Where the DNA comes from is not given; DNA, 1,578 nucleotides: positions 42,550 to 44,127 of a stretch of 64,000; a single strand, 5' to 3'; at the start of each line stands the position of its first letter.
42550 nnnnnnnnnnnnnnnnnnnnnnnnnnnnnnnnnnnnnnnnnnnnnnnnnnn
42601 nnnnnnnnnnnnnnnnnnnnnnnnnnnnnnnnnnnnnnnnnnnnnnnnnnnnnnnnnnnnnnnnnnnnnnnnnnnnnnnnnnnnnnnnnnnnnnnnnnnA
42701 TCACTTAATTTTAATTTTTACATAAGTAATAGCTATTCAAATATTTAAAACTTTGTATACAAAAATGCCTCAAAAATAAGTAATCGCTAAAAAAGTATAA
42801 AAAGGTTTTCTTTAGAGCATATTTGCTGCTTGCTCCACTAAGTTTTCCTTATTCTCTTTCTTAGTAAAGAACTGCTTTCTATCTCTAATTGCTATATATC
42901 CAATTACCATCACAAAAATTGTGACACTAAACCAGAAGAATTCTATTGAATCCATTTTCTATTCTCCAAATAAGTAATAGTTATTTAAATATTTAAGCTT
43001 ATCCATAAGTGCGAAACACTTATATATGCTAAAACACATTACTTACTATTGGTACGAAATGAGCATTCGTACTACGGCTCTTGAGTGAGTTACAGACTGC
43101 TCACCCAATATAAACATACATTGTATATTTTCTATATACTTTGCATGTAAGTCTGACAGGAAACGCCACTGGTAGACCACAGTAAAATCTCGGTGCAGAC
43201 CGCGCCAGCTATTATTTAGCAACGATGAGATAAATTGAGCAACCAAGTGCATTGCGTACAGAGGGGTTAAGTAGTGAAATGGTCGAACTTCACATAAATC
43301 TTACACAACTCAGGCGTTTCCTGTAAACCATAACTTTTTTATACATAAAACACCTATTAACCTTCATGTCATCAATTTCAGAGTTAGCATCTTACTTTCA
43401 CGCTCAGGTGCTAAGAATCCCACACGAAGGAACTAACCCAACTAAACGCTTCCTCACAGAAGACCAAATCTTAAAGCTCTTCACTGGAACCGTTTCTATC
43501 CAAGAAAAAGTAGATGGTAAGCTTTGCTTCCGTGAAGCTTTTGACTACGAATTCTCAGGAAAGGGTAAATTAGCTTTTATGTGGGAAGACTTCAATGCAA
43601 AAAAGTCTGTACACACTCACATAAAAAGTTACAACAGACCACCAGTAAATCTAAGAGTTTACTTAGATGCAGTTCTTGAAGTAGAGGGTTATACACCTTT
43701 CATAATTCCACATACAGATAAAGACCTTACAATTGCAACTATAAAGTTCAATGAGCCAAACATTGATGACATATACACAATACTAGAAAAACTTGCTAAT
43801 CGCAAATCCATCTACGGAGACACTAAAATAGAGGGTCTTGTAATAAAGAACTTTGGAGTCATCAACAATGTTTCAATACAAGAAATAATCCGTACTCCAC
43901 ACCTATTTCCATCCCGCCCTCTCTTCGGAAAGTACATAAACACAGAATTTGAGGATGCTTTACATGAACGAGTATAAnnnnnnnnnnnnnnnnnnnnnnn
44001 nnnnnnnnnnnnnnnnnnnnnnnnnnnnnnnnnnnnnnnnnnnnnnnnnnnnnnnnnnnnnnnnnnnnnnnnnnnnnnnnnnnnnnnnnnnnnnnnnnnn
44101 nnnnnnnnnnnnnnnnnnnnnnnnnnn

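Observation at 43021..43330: Second promoter-driven GC-rich ORF-less segment: candidate ncRNA B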

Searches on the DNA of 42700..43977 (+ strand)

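Call 6: search_rna_families(source=window, start=42700, end=43450, threshold=evalue, max_evalue=10, show_alignments=3)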
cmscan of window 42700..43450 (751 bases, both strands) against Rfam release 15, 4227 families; matches with E-value up to 10: 3.
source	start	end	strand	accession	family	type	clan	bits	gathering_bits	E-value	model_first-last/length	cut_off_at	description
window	43407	43447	-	RF01890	lincRNA-p21_2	Gene; lncRNA;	-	14.6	70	5.4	1-52/52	no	LincRNA-p21 conserved region 2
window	42882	42939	-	RF01472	rli40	Gene; sRNA;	-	11.1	100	4.1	114-199/263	no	Listeria sRNA rli40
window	43152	43403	-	RF01946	KCNQ1OT1_1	Gene; lncRNA;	-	7.8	70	1.1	219-464/464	no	KCNQ1 overlapping transcript 1 conserved region 1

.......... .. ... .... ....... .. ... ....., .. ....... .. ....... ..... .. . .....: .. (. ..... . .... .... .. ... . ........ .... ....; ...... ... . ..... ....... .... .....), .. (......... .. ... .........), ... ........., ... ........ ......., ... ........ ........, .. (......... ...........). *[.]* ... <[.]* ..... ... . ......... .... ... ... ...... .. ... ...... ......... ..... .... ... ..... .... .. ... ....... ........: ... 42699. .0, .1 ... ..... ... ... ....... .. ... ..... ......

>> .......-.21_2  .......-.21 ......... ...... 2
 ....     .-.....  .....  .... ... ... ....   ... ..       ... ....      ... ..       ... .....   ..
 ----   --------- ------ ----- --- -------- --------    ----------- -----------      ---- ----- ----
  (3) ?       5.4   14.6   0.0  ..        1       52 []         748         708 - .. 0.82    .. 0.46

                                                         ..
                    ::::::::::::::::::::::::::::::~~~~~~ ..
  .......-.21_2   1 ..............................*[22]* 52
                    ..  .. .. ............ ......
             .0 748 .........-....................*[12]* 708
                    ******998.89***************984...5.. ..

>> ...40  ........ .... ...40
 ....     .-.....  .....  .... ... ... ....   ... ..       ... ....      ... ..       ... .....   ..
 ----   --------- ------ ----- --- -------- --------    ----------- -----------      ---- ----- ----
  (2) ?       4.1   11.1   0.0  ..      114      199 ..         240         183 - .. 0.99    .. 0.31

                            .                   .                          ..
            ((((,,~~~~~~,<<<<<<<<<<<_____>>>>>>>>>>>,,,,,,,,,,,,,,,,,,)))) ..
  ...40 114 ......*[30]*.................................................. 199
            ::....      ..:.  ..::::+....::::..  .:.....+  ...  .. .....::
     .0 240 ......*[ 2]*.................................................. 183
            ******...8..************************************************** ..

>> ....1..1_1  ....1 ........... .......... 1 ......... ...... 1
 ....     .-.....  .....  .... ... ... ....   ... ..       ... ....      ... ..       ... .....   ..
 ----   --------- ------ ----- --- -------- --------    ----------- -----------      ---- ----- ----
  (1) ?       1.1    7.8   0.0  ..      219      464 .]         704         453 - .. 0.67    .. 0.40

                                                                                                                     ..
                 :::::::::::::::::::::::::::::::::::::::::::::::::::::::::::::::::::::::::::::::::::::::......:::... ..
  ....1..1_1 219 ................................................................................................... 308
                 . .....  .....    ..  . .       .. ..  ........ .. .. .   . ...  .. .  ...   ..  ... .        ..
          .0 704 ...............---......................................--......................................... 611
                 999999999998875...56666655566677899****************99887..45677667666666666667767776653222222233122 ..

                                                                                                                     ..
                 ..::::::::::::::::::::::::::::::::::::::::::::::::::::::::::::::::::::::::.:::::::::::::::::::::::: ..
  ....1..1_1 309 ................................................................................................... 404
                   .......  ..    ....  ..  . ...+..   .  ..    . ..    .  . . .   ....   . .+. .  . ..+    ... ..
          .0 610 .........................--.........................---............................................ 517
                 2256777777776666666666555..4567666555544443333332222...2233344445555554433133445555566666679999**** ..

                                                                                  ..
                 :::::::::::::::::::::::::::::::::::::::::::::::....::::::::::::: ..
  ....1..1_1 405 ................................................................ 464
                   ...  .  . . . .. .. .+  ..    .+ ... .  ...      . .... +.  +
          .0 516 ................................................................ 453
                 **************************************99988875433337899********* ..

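Call 11: search_dna_similar(query=window:42700-43400:+, collection=phages, mode=distant)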
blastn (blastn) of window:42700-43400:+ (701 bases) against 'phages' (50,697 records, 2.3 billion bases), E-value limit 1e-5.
No match.
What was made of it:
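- Tried and rejected: phage GenBank by blastn (call 11);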

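Call 39: build_rna_model(alignment_id=A3, structure=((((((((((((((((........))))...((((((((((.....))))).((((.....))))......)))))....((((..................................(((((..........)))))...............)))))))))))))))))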
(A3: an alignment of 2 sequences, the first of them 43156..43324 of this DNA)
Model R1 built from alignment A3 (2 sequences, 169 columns); structure: as given.
model positions 169; base pairs 39; branch points 3; effective number of sequences 0.77; information 0.589 bits per position. Calibrated on 0.2 Mb of random sequence (short: E-values are rough).
structure used (alignment columns):
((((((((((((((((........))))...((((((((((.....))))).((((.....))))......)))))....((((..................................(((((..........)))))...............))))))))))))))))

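Call 40: search_with_rna_model(model_id=R1, sources=[window, L001, L003, L004, L005, L006, L007, L008, L009, L010, L011, L012, L013, L014, L015, L016, L017, L018, L019, L020, L021, L024, L025, L028, L035, L038, L045, L048, L049, L050, L051, L052], max_evalue=10, show_alignments=3)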
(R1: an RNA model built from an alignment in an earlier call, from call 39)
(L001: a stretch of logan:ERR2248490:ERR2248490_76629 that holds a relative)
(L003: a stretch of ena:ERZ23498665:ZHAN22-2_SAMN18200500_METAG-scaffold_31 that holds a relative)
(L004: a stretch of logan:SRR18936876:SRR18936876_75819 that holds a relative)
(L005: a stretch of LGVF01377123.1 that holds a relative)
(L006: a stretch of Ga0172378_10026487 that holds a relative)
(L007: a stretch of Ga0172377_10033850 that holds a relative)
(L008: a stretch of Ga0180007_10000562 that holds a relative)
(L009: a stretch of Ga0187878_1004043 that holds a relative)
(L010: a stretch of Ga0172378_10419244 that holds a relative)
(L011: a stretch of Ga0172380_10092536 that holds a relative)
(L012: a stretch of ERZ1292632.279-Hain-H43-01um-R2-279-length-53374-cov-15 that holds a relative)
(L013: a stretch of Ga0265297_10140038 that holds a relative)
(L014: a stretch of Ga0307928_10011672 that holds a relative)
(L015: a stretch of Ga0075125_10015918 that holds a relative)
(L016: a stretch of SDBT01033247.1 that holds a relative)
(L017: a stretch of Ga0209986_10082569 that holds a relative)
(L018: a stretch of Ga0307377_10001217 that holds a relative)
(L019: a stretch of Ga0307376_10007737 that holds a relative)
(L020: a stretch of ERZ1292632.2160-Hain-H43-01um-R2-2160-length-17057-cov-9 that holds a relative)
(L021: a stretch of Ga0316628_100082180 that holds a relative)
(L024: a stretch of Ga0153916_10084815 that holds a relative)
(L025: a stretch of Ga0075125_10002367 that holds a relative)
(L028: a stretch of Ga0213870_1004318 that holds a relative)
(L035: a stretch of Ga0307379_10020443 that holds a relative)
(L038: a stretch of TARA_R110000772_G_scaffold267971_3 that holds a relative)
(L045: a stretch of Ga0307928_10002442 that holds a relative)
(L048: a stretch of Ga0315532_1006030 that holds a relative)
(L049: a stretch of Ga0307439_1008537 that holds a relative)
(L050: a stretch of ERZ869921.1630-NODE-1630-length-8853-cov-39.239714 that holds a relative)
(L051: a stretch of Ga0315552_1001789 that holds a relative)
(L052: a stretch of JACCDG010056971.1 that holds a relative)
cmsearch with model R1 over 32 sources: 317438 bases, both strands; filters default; matches with E-value up to 10: 1.
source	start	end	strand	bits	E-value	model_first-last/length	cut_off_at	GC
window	43156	43324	+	223.8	4.3e-55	1-169/169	no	0.45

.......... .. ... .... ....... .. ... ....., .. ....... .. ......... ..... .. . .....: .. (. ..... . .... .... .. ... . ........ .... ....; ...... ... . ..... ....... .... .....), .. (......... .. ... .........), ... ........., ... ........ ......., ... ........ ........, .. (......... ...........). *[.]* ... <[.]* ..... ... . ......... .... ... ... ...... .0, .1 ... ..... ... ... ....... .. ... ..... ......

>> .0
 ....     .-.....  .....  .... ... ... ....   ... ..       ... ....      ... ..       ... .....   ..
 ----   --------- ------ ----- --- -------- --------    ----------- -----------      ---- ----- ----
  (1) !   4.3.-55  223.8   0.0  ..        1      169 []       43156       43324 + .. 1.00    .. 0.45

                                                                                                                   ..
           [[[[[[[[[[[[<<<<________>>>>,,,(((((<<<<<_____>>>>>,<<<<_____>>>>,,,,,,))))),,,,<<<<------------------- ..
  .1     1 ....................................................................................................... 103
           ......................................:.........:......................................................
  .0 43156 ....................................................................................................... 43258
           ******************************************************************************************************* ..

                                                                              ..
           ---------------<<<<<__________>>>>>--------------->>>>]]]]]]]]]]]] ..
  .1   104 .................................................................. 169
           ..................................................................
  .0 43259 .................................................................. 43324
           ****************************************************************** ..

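Call 41: search_with_rna_model(model_id=R1, source=L001, filters=off, max_evalue=10, show_alignments=3)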
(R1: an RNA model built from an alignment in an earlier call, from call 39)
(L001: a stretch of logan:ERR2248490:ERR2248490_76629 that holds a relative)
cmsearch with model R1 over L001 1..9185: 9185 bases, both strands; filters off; matches with E-value up to 10: 27.
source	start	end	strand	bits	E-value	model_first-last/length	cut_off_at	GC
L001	5814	5959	+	23.3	3.2e-05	1-169/169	no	0.43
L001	2192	2337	+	9.7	0.1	1-169/169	no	0.33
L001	2936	3019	+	5.9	0.96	1-169/169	no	0.32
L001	6222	6283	+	4.9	1.7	88-153/169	no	0.27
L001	1694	1723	-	4.7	1.9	1-169/169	no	0.27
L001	6337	6373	+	4.1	2.7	116-153/169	no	0.35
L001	1191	1219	-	4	2.9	119-147/169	no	0.21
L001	3503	3529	+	3.6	3.7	1-169/169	no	0.37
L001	6345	6361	-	3.4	4.2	1-169/169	no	0.24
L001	8367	8409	-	3.1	4.9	1-169/169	no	0.4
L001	8367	8409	+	2.9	5.7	1-169/169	no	0.4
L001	4678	4739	+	2.8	5.7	1-169/169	no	0.26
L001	6019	6049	-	2.8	5.7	1-169/169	no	0.45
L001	1912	1928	+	2.7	6.2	1-169/169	no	0.35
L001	5734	5758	-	2.7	6.3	1-169/169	no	0.44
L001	7980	8130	+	2.6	6.7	1-169/169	no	0.33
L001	5142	5168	+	2.6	6.8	1-169/169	no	0.33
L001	6370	6393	-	2.5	7.1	1-169/169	no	0.29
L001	8663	8694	+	2.5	7.1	1-169/169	no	0.25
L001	2825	2842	+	2.4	7.4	1-169/169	no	0.39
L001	2970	3031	-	2.4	7.5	1-169/169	no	0.32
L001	8831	8863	-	2.4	7.6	1-169/169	no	0.39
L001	8831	8863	+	2.4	7.6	1-169/169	no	0.39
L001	5142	5168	-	2.2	8.3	1-169/169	no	0.33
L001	4463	4488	-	2.1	8.7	119-144/169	no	0.15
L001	1122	1149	+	2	9.3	119-148/169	no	0.11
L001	8663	8694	-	2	9.7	1-169/169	no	0.25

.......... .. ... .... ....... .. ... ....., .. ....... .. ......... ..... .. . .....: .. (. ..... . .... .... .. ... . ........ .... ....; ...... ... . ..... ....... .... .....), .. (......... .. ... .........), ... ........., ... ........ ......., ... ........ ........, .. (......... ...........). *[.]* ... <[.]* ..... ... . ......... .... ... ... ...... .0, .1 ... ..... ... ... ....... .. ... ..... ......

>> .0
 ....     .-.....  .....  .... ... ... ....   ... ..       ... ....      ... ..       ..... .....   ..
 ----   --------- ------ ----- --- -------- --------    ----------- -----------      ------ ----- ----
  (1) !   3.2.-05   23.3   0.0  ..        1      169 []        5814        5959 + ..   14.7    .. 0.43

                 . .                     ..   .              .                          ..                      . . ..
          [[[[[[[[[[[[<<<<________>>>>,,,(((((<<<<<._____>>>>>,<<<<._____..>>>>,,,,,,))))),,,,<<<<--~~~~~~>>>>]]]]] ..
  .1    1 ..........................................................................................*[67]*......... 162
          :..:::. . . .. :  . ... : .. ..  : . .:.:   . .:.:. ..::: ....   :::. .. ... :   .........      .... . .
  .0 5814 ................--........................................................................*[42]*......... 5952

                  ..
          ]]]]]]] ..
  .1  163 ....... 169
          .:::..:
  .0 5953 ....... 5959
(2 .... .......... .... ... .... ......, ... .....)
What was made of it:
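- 43156..43324 (+): Conserved 169-nt structured core, a four-way junction.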
P1: 43156-67/43313-24 (12 bp).
P2: 43168-71/43180-83.
P3: 43187-91/43227-31, enclosing P3a 43192-96/43202-06 and P3b 43208-11/43217-20.
P4: 43236-39/43309-12.
Window-specific hairpin: 43247-50/43256-59.
P5a: 43265-68/43297-300.
P5b: 43274-78/43289-93. The single-sequence CM finds L001 5814-5959 at E=3.2e-5, full length (call 41).
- A CM of the window copy with its structure hits exactly the syntenic L001 5814-5959, end to end, at 23.3 bits and E=3.2e-5 (call 41).

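Call 42: search_with_rna_model(model_id=R1, sources=[L001, L002], filters=off, max_evalue=0.001, make_alignment=true)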
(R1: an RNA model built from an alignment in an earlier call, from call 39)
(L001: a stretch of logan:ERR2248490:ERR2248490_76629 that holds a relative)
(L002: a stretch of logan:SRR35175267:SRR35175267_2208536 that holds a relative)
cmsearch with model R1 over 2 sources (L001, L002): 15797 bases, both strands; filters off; matches with E-value up to 0.001: 2.
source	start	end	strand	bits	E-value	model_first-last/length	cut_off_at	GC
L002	2791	2959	+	223.8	2.1e-56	1-169/169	no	0.45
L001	5814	5959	+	23.3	5.6e-05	1-169/169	no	0.43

Alignment A4: 2 matches aligned to the model, 215 columns, each read 5' to 3' on its own strand. Consensus structure (alignment columns), stored with it:
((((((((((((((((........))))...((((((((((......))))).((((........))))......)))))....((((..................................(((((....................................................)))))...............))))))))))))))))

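Call 46: build_rna_model(alignment_id=A4)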
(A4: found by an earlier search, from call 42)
Model R2 built from alignment A4 (2 sequences, 215 columns); structure: stored with the alignment.
model positions 215; base pairs 39; branch points 3; effective number of sequences 1.57; information 0.591 bits per position. Calibrated on 0.2 Mb of random sequence (short: E-values are rough).
structure used (alignment columns):
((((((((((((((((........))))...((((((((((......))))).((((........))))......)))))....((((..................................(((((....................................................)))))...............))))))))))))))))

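Call 47: search_with_rna_model(model_id=R2, source=window, filters=off, max_evalue=5, show_alignments=3)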
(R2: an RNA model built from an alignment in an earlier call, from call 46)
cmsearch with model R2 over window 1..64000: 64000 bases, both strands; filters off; matches with E-value up to 5: 23.
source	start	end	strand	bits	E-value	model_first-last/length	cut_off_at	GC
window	43156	43324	+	202.6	1.2e-52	1-215/215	no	0.45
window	43156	43324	-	11.1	0.17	1-215/215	no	0.45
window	63733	63911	+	10.6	0.23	1-215/215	no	0.37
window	57708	57873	+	10.5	0.24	1-215/215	no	0.34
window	45525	45569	-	8.8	0.67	1-215/215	no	0.4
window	15707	15731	-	8.1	1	1-215/215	no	0.24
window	30427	30456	+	8.1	1.1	1-215/215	no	0.33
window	35173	35212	-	7.6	1.4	1-215/215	no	0.38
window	15707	15731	+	7.5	1.5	1-215/215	no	0.24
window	10720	10880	+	7.2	1.8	1-215/215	no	0.32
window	59327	59425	-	7.1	1.9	1-215/215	no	0.31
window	30427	30456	-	7.1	2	1-215/215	no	0.33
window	45525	45569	+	6.8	2.3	1-215/215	no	0.4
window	41234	41260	+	6.4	2.9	1-215/215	no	0.33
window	38941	39170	-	6.3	3.1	1-215/215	no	0.37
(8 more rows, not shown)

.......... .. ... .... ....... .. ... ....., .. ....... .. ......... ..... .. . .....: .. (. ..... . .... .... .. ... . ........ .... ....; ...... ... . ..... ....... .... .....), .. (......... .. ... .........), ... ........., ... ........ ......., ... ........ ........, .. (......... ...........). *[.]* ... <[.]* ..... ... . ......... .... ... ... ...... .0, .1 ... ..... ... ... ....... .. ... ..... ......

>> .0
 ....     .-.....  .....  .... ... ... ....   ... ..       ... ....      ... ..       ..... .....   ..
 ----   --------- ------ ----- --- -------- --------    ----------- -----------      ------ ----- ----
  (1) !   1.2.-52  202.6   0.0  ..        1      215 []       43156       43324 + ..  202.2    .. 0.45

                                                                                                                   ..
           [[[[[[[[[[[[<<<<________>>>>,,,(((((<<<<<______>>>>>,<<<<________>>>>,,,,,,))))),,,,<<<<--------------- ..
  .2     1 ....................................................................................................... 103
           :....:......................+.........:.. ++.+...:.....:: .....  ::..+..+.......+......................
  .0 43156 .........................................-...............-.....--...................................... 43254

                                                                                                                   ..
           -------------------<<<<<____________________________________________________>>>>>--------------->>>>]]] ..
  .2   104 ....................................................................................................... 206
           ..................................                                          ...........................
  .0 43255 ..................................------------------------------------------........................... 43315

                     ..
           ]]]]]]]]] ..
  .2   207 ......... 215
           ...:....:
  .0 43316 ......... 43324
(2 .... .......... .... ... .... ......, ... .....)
